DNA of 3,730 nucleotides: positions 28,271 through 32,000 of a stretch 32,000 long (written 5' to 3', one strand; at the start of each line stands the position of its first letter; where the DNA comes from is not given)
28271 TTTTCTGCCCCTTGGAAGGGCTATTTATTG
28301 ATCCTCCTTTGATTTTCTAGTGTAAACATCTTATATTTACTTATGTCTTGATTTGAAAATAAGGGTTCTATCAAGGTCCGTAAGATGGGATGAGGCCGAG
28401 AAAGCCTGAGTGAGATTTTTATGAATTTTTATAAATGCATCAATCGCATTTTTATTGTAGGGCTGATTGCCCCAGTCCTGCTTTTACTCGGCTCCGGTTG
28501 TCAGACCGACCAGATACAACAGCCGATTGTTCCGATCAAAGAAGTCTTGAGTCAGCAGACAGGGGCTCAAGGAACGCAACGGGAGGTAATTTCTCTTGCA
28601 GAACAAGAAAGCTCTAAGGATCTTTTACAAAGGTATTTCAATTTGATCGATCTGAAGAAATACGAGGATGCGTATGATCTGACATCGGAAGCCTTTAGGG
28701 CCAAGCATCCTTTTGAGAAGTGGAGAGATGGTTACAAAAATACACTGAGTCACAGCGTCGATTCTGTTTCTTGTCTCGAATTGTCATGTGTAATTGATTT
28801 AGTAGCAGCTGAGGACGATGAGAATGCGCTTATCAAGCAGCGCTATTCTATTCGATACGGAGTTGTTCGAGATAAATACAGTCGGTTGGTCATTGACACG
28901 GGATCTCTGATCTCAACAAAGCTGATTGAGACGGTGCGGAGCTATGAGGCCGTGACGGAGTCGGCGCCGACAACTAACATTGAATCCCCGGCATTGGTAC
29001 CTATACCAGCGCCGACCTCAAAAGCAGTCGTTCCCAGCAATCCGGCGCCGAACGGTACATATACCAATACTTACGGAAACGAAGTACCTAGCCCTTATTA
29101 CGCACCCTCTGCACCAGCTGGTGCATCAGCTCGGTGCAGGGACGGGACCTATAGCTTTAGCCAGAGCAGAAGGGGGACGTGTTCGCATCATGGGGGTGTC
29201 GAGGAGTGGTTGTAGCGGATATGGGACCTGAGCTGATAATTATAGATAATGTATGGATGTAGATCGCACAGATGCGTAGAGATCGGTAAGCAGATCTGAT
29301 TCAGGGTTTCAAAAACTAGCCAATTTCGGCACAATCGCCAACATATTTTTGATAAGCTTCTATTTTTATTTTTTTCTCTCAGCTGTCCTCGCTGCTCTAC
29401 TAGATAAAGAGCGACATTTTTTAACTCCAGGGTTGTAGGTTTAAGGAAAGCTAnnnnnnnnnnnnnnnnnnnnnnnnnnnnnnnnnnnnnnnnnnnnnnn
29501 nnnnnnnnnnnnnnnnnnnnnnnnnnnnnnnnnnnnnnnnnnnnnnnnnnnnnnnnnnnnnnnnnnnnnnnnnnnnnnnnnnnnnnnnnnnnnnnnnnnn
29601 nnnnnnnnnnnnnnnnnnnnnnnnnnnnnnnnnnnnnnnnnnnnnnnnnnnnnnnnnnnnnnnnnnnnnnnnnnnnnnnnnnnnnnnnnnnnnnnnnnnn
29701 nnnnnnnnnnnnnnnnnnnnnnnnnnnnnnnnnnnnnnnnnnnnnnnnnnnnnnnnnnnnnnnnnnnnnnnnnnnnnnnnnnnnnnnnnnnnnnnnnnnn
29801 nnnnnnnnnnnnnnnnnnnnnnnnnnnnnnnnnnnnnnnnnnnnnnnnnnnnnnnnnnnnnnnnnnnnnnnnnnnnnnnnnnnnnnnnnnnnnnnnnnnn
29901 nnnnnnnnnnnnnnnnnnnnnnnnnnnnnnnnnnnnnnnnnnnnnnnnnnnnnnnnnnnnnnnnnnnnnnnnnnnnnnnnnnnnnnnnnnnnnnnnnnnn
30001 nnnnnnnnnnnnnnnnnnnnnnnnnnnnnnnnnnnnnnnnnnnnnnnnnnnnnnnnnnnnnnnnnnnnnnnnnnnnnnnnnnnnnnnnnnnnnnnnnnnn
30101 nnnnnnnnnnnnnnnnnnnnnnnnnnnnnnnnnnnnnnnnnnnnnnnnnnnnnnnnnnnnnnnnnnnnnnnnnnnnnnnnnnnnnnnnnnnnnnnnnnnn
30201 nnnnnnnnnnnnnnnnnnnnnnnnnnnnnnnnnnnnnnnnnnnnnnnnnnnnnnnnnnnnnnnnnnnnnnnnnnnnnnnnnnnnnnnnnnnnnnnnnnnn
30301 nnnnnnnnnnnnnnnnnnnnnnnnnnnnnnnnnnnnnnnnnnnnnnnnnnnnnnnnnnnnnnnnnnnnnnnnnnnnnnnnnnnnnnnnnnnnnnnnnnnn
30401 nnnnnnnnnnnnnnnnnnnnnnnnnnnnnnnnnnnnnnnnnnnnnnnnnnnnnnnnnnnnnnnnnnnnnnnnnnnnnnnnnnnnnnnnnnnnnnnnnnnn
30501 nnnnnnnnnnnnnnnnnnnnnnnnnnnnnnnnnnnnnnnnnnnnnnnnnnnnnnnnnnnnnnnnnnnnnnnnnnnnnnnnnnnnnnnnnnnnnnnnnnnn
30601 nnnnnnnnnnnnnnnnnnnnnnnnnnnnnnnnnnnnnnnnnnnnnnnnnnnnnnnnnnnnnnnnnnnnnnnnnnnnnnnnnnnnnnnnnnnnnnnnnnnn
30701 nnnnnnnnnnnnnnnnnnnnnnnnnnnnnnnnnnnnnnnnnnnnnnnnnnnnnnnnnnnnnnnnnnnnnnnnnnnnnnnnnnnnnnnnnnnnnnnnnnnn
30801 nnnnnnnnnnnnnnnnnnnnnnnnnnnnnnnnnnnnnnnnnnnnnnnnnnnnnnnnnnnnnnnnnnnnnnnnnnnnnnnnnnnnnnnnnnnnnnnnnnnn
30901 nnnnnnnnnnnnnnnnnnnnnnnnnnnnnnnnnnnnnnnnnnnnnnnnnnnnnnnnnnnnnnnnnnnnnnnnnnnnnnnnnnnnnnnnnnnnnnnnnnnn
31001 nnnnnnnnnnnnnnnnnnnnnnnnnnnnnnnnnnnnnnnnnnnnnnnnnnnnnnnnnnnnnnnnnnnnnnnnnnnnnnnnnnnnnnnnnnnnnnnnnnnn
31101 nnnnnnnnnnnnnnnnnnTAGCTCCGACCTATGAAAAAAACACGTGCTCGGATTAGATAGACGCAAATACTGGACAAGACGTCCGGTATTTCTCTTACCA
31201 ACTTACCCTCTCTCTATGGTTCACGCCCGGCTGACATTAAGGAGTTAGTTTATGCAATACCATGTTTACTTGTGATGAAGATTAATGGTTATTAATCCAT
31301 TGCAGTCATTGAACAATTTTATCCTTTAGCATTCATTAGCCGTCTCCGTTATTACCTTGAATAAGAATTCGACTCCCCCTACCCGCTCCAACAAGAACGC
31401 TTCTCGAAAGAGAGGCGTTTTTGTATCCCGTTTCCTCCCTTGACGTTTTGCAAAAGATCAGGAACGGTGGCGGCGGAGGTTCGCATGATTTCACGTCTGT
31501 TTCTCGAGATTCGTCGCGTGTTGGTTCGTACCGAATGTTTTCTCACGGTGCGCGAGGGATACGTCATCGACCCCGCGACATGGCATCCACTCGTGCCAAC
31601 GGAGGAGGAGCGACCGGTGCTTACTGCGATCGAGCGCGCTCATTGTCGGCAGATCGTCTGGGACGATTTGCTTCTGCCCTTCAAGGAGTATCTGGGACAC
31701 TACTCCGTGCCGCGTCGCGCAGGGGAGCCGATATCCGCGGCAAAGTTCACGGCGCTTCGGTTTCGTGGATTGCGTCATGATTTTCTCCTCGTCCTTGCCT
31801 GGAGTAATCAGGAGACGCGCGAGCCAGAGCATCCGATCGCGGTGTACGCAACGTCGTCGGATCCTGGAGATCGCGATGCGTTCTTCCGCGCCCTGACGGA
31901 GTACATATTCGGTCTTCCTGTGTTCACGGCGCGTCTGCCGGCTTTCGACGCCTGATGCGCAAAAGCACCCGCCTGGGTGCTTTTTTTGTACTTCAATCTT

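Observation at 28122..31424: About 3.2-kb AT-richer islet at the 3' end of tRNA-Gly(GCC), bounded by a perfect 57-bp direct repeat, with no integrase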

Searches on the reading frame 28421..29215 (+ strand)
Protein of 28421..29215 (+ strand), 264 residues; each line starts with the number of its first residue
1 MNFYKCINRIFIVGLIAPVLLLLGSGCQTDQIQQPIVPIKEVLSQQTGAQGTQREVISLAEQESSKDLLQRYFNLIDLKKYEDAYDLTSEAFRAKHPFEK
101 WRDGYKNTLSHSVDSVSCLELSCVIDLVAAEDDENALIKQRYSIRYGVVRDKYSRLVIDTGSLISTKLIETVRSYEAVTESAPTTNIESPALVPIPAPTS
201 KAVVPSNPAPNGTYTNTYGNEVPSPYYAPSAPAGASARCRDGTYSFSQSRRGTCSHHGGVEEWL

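Call 7: search_protein_families(library=pfam, proteins=[window:28421-29215:+], max_evalue=1)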
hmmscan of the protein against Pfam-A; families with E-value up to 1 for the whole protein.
window:28421-29215:+ (264 aa): 2 families
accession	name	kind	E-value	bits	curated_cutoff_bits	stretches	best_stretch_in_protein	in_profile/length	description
PF12587.13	DUF3761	-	5.9e-23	81.6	29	1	191-263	9-81/82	Protein of unknown function (DUF3761)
PF13211.12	DUF4019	-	0.08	13.8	26.5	1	70-106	3-39/104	Protein of unknown function (DUF4019)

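Call 8: search_protein_families(library=padloc, proteins=[window:28421-29215:+], max_evalue=1)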
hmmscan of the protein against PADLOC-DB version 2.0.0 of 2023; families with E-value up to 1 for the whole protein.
window:28421-29215:+ (264 aa): 0 families

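Call 9: search_protein_families(library=ncbifam, proteins=[window:28421-29215:+], max_evalue=1)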
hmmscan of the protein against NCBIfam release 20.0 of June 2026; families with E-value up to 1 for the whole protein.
window:28421-29215:+ (264 aa): 1 family
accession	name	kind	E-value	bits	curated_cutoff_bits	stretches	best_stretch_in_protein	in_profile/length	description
NF004537.0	PRK05888.1-3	equivalog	0.036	13.6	163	1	80-147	42-109/204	NADH-quinone oxidoreductase subunit NuoI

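Call 10: search_protein_families(library=phrogs, proteins=[window:28421-29215:+], max_evalue=1)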
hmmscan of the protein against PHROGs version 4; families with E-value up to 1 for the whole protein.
window:28421-29215:+ (264 aa): 1 family
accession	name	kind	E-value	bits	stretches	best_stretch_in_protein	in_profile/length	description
phrog_20642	-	unknown function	0.025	15.1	1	58-107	22-74/280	-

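Call 27: list_cluster_members(proteins=[P0001, window:28421-29215:+, window:25498-26100:+])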
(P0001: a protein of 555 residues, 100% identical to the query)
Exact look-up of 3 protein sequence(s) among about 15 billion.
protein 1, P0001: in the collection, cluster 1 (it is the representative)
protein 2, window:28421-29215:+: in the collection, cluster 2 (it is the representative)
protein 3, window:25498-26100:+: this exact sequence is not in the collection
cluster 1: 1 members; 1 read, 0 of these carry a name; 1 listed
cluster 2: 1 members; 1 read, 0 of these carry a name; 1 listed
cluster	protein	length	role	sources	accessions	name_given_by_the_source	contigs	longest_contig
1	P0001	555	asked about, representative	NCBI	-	-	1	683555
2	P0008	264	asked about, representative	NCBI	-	-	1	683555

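Call 32: find_encoding_contigs(protein=window:28421-29215:+, flank=10000)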
Protein window:28421-29215:+ (264 aa): no gene with exactly this product is on record in the collection.

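Call 60: find_homologous_proteins(query=window:28421-29215:+)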
Query window:28421-29215:+ (264 aa): 3032 proteins with E <= 0.001 among 4376 candidates; the best 120 are listed.
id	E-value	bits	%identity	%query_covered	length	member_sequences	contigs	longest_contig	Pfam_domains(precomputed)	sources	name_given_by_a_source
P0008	3.2e-173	592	100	100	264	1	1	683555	PF12587.15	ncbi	-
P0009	6.6e-56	208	35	69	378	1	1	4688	PF12587.15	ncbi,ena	-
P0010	5.7e-48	182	32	64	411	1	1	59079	PF12587.15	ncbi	ncbi:MAG: DUF3761 domain-containing protein [Patescibacteria group bacterium]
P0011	3.8e-46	176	71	27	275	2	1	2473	PF12587.15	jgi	-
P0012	1.1e-35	142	59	14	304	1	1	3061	PF12587.15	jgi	jgi:hypothetical protein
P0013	1.3e-31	128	56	17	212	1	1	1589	PF27300.1,PF12587.15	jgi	jgi:hypothetical protein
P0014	2.8e-30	124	36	97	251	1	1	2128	PF12587.15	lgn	-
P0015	2.7e-29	121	67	20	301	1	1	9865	PF12587.15,PF08239.18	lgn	-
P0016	7.5e-29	119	83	28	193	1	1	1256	PF12587.15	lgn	-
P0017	1.1e-28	119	76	13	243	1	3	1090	PF27300.1,PF12587.15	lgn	-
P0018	1.3e-28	118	66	36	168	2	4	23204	PF12587.15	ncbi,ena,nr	ncbi:MAG: DUF3761 domain-containing protein [Candidatus Magasanikbacteria bacterium]|nr:DUF3761 doma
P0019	1.4e-28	118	57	16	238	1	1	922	PF12587.15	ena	-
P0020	4.8e-28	117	73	13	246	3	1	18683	PF12587.15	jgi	jgi:uncharacterized protein DUF3761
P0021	5.5e-28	116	73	13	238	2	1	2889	PF12587.15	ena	-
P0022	8.2e-28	116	73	13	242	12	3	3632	PF27300.1,PF12587.15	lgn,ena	-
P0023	9.4e-28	116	73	13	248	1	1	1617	PF27300.1,PF12587.15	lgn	-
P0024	9.9e-28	116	67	20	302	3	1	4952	PF12587.15,PF08239.18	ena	-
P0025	1.2e-27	115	91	21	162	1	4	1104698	PF12587.15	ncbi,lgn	-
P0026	1.2e-27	115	75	28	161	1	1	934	PF12587.15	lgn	-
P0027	2.2e-27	114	56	17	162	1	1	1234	PF12587.15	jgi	jgi:hypothetical protein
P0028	2.6e-27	114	59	40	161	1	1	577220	PF12587.15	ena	-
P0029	2.6e-27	114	77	10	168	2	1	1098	PF27300.1,PF12587.15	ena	-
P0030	2.9e-27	114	58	17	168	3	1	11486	PF12587.15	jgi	-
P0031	4.5e-27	113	74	13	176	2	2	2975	PF12587.15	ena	-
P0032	4.8e-27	113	55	38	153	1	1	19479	PF12587.15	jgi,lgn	jgi:hypothetical protein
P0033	5.5e-27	113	73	13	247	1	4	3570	PF12587.15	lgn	-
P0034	7.0e-27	113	73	13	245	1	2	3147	PF27300.1,PF12587.15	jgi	jgi:uncharacterized protein DUF3761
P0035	1.1e-26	112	73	13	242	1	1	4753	PF27300.1,PF12587.15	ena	-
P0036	1.4e-26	112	60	36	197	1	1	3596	PF12587.15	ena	-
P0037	1.7e-26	112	95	21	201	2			PF12587.15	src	-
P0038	1.8e-26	111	73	13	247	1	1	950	PF27300.1,PF12587.15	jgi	jgi:hypothetical protein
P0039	1.9e-26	111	70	13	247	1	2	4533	PF12587.15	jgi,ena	-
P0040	2.1e-26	111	73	13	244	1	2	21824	PF27300.1,PF12587.15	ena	-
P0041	2.3e-26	111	89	21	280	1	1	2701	PF12587.15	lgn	-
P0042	2.4e-26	111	73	13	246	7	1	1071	PF27300.1,PF12587.15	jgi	jgi:hypothetical protein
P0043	2.7e-26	111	79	26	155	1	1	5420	PF12587.15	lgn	-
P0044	2.7e-26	111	73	13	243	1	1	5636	PF27300.1,PF12587.15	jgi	jgi:hypothetical protein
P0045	3.4e-26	111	73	13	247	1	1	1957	PF12587.15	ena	-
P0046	3.5e-26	110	73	13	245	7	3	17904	PF12587.15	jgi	jgi:hypothetical protein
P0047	4.4e-26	110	73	13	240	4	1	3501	PF27300.1,PF12587.15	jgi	-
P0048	5.1e-26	110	73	13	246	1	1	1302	PF12587.15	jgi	jgi:hypothetical protein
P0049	6.8e-26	110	38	39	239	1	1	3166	PF27300.1,PF12587.15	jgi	-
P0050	9.8e-26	109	62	14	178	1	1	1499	PF12587.15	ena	-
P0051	1.3e-25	109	91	21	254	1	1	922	PF12587.15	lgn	-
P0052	1.5e-25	108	52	44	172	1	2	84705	PF12587.15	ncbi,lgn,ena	-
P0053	1.6e-25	108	73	13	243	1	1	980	PF27300.1,PF12587.15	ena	-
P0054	1.6e-25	108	73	13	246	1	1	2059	PF27300.1,PF12587.15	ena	-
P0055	1.7e-25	108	59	10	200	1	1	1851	PF12587.15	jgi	jgi:Protein of unknown function (DUF3761)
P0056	2.9e-25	107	70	10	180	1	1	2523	PF12587.15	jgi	-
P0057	2.9e-25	107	71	30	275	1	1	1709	PF12587.15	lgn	-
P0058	3.0e-25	107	73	13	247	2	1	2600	PF12587.15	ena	-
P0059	3.1e-25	107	57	17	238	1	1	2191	PF12587.15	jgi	jgi:hypothetical protein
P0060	3.1e-25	107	52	17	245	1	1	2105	PF12587.15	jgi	jgi:Protein of unknown function (DUF3761)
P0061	3.3e-25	107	73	13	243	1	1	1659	PF27300.1,PF12587.15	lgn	-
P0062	3.6e-25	107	73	13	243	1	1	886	PF27300.1,PF12587.15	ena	-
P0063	4.2e-25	107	73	13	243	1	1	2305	PF27300.1,PF12587.15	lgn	-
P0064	5.1e-25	107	59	39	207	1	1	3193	PF12587.15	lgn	-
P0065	9.5e-25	106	59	10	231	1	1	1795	PF27300.1,PF12587.15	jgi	jgi:hypothetical protein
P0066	1.1e-24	106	89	21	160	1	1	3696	PF12587.15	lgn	-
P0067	1.3e-24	105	53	42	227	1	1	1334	PF12587.15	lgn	-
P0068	1.6e-24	105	73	13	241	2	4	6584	PF12587.15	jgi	jgi:uncharacterized protein DUF3761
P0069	1.8e-24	105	56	13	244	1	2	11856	PF12587.15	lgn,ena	-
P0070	2.3e-24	105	83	20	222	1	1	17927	PF12587.15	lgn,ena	-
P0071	2.8e-24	104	73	13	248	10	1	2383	PF27300.1,PF12587.15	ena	-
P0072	2.8e-24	104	73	13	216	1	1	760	PF27300.1,PF12587.15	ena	-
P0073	3.1e-24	104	68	28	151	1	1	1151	PF12587.15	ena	-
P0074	3.6e-24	104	80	22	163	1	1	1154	PF12587.15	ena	-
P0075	4.8e-24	103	70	13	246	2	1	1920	PF12587.15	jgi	-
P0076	5.2e-24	103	75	12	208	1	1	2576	PF12587.15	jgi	jgi:hypothetical protein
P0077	1.4e-23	102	67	13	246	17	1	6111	PF12587.15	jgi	jgi:hypothetical protein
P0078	1.8e-23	102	85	21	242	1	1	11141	PF12587.15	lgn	-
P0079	1.9e-23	102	46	25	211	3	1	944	PF12587.15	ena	-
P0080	2.8e-23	101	67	19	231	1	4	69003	PF27300.1,PF12587.15,PF08239.18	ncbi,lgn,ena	-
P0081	3.1e-23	101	68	13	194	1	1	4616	PF12587.15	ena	-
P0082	5.3e-23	100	81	23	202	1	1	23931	PF12587.15,PF07501.18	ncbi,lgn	-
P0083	5.3e-23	100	71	24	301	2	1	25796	PF12587.15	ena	-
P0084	6.2e-23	100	81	22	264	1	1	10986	PF12587.15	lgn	-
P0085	8.4e-23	99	63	32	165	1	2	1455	PF12587.15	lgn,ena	-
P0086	1.0e-22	99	59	16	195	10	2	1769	PF12587.15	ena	-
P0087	1.0e-22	99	70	27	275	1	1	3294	PF12587.15,PF00072.31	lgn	-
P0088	1.4e-22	99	85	21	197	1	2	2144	PF12587.15,PF07501.18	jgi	jgi:hypothetical protein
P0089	1.4e-22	99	63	32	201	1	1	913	PF12587.15,PF07501.18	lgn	-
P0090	1.7e-22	98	80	21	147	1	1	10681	PF12587.15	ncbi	-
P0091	2.6e-22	98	67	14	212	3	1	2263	PF12587.15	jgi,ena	jgi:hypothetical protein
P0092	3.8e-22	97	84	21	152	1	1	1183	PF12587.15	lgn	-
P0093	4.5e-22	97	64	13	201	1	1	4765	PF12587.15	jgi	jgi:uncharacterized protein DUF3761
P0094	4.8e-22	97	64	14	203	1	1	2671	PF12587.15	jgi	jgi:hypothetical protein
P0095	5.2e-22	97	65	10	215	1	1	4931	PF12587.15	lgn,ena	-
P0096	5.3e-22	97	70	13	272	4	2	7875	PF12587.15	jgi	-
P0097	5.6e-22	97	49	41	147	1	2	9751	PF12587.15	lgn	-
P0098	6.0e-22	97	72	26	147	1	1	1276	PF12587.15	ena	-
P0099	6.0e-22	97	84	19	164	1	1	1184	PF12587.15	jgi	jgi:hypothetical protein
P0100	6.1e-22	97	62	14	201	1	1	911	PF12587.15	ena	-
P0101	7.1e-22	96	59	10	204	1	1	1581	PF12587.15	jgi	jgi:hypothetical protein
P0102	1.1e-21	96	61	12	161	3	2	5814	PF12587.15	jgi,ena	-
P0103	1.1e-21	96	76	21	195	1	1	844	PF12587.15,PF07501.18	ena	-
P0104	1.1e-21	96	59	13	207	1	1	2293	PF12587.15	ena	-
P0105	1.2e-21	96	42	30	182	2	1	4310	PF27300.1,PF12587.15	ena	-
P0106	1.2e-21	96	56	38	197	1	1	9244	PF12587.15,PF07501.18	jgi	jgi:hypothetical protein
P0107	1.3e-21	96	65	10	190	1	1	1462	PF12587.15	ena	-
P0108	1.5e-21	95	48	16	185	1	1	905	PF12587.15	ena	-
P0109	1.7e-21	95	56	36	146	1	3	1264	PF12587.15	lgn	-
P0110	1.8e-21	95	49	41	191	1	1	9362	PF12587.15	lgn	-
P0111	1.8e-21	95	84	21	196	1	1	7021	PF12587.15,PF07501.18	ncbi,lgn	-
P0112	1.9e-21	95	49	13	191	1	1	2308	PF12587.15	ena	-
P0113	2.0e-21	95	84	21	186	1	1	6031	PF12587.15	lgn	-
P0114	2.4e-21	95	69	27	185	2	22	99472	PF12587.15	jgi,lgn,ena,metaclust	metaclust:\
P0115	2.5e-21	95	68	29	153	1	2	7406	PF12587.15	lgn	-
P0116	3.9e-21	94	50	41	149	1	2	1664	PF12587.15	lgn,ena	-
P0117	4.2e-21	94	69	14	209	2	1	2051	PF12587.15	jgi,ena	-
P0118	4.7e-21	94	69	10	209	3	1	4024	PF12587.15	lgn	-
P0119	5.2e-21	94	61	30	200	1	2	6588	PF12587.15,PF07501.18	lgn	-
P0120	5.6e-21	93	68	26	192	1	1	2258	PF12587.15,PF07501.18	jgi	jgi:hypothetical protein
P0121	5.8e-21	93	69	14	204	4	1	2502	PF12587.15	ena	-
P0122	6.8e-21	93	72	26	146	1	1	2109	PF12587.15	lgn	-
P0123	6.9e-21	93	61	13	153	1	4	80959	PF12587.15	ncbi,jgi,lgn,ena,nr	ncbi:MAG TPA: DUF3761 domain-containing protein [Gemmatimonadales bacterium]|nr:DUF3761 domain-conta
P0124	7.8e-21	93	70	13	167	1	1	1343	PF12587.15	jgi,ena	-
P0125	8.0e-21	93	56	38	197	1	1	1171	PF12587.15,PF07501.18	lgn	-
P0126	8.7e-21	93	58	33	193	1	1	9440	PF12587.15,PF07501.18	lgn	-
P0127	8.7e-21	93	51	16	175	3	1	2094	PF12587.15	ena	-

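Call 62: find_encoding_contigs(protein=P0010, flank=8000, max_places=3)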
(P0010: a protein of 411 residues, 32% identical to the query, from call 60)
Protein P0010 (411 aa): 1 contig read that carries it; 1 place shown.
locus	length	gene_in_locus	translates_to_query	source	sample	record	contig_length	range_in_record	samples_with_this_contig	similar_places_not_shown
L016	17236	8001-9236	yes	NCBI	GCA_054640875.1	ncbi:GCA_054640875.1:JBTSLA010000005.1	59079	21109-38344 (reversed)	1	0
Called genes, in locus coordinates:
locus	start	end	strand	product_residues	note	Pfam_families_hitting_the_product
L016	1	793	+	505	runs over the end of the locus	PF13687:DUF4153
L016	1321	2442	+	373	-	-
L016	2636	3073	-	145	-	-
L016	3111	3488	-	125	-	-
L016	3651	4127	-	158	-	PF02590:SPOUT_MTase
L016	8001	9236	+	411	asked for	PF12587:DUF3761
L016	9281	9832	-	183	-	PF06114:Peptidase_M78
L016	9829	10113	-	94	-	PF13560:HTH_31 (weak), PF01381:HTH_3 (weak)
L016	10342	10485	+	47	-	-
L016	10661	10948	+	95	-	PF13031:DUF3892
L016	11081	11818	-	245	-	PF01978:TrmB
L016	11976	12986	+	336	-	PF04055:Radical_SAM, PF13353:Fer4_12 (weak)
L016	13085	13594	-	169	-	-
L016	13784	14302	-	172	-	PF00156:Pribosyltran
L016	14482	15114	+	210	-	-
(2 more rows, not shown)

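Call 63: find_encoding_contigs(protein=P0009, flank=8000, max_places=3)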
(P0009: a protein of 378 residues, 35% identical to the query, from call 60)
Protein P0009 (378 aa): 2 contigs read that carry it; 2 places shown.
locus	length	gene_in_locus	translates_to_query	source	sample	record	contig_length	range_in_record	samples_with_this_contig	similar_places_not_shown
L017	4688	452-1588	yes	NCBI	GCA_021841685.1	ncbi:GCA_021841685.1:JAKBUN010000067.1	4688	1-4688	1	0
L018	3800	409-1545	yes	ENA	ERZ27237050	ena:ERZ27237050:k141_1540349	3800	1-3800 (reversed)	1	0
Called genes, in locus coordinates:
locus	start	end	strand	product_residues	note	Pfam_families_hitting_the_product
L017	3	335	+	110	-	?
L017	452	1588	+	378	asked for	PF12587:DUF3761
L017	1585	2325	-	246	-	PF01978:TrmB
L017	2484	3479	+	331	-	PF04055:Radical_SAM, PF13353:Fer4_12 (weak)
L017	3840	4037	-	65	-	-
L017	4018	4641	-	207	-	-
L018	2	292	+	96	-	?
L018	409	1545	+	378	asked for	PF12587:DUF3761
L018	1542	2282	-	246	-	PF01978:TrmB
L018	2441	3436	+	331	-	PF04055:Radical_SAM, PF13353:Fer4_12 (weak)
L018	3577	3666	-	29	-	-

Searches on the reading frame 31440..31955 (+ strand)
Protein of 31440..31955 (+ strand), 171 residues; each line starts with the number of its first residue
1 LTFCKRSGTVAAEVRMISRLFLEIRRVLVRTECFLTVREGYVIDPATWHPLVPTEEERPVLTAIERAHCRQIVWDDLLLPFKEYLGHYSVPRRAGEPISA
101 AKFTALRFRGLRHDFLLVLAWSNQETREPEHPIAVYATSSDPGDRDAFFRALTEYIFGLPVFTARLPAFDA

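Call 7: search_protein_families(library=pfam, proteins=[window:31440-31955:+], max_evalue=1)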
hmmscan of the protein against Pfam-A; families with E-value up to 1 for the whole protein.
window:31440-31955:+ (171 aa): 0 families

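Call 9: search_protein_families(library=ncbifam, proteins=[window:31440-31955:+], max_evalue=1)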
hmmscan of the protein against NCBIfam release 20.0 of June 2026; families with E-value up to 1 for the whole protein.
window:31440-31955:+ (171 aa): 0 families

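Call 26: find_homologous_proteins(query=window:31485-31955:+)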
Query window:31485-31955:+ (156 aa): 1 proteins with E <= 0.001 among 121 candidates.
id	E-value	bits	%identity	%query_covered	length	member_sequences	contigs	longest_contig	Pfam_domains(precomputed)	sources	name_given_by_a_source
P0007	3.1e-68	247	98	72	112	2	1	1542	-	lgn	-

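Call 28: find_encoding_contigs(protein=P0007, flank=10000)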
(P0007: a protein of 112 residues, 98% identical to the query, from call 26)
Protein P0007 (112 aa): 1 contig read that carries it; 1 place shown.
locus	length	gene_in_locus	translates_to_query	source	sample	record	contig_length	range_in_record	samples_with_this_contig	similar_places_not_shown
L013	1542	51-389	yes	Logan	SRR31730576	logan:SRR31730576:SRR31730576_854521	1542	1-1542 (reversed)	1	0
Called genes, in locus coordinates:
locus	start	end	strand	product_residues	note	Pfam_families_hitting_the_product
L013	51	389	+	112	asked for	-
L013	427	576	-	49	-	-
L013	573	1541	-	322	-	?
